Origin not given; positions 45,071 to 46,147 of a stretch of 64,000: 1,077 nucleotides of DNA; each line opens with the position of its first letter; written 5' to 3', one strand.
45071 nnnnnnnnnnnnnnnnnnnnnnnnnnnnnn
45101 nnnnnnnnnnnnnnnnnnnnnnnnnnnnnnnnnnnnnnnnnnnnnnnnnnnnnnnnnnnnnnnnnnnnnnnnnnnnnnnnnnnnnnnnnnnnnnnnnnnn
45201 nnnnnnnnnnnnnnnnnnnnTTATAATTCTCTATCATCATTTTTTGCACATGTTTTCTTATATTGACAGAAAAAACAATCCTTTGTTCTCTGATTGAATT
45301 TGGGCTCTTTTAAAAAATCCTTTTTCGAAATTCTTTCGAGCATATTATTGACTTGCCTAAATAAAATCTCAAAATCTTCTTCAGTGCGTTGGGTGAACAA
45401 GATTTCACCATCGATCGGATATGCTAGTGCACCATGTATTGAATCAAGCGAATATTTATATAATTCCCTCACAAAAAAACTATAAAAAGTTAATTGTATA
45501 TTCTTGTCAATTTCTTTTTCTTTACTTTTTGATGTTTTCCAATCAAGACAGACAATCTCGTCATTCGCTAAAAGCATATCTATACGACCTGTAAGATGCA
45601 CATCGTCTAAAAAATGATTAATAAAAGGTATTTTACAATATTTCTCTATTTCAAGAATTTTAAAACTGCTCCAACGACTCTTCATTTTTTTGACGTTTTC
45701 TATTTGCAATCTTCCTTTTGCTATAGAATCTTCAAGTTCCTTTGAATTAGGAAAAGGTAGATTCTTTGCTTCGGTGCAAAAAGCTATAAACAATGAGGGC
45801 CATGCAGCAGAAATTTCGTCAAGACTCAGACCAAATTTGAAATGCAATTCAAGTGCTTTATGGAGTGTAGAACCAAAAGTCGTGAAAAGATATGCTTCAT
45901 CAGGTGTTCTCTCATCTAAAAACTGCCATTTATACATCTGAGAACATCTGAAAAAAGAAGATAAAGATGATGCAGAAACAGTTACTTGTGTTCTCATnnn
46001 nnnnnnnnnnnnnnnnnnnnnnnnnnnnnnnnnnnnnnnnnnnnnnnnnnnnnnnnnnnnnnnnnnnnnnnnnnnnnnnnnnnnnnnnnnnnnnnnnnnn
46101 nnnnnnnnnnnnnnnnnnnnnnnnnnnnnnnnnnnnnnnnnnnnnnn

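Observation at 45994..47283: Full-length trigger factor embedded in the replication module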

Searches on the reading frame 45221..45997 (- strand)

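Call 4: search_protein_families(library=pfam, proteins=[window:45221-45997:-], max_evalue=0.01)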
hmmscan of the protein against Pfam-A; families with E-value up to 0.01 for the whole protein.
window:45221-45997:- (258 aa): 3 families
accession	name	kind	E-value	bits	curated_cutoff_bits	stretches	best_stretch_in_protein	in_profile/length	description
PF12705.13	PDDEXK_1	-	5.7e-24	85.8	22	1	6-250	1-246/247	PD-(D/E)XK nuclease superfamily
PF01930.23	Cas_Cas4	-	2.7e-06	28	22.7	1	136-251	53-159/160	Domain of unknown function DUF83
PF10926.14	DUF2800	-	3.8e-06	26.8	21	1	6-256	3-238/368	Protein of unknown function (DUF2800)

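Call 6: search_protein_families(library=phrogs, proteins=[window:45221-45997:-], max_evalue=0.001)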
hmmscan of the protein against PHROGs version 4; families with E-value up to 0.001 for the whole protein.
window:45221-45997:- (258 aa): 4 families
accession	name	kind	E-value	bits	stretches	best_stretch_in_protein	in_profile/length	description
phrog_69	-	DNA, RNA and nucleotide metabolism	5.1e-20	72.9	1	5-255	88-328/501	exonuclease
phrog_1218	-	DNA, RNA and nucleotide metabolism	7.9e-17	62.5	1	3-180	6-189/364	exonuclease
phrog_298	-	DNA, RNA and nucleotide metabolism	4.1e-09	37.2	1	39-222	106-261/293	exonuclease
phrog_1706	-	DNA, RNA and nucleotide metabolism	6.8e-06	26.7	1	64-255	107-247/293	CRISPR/Cas system associated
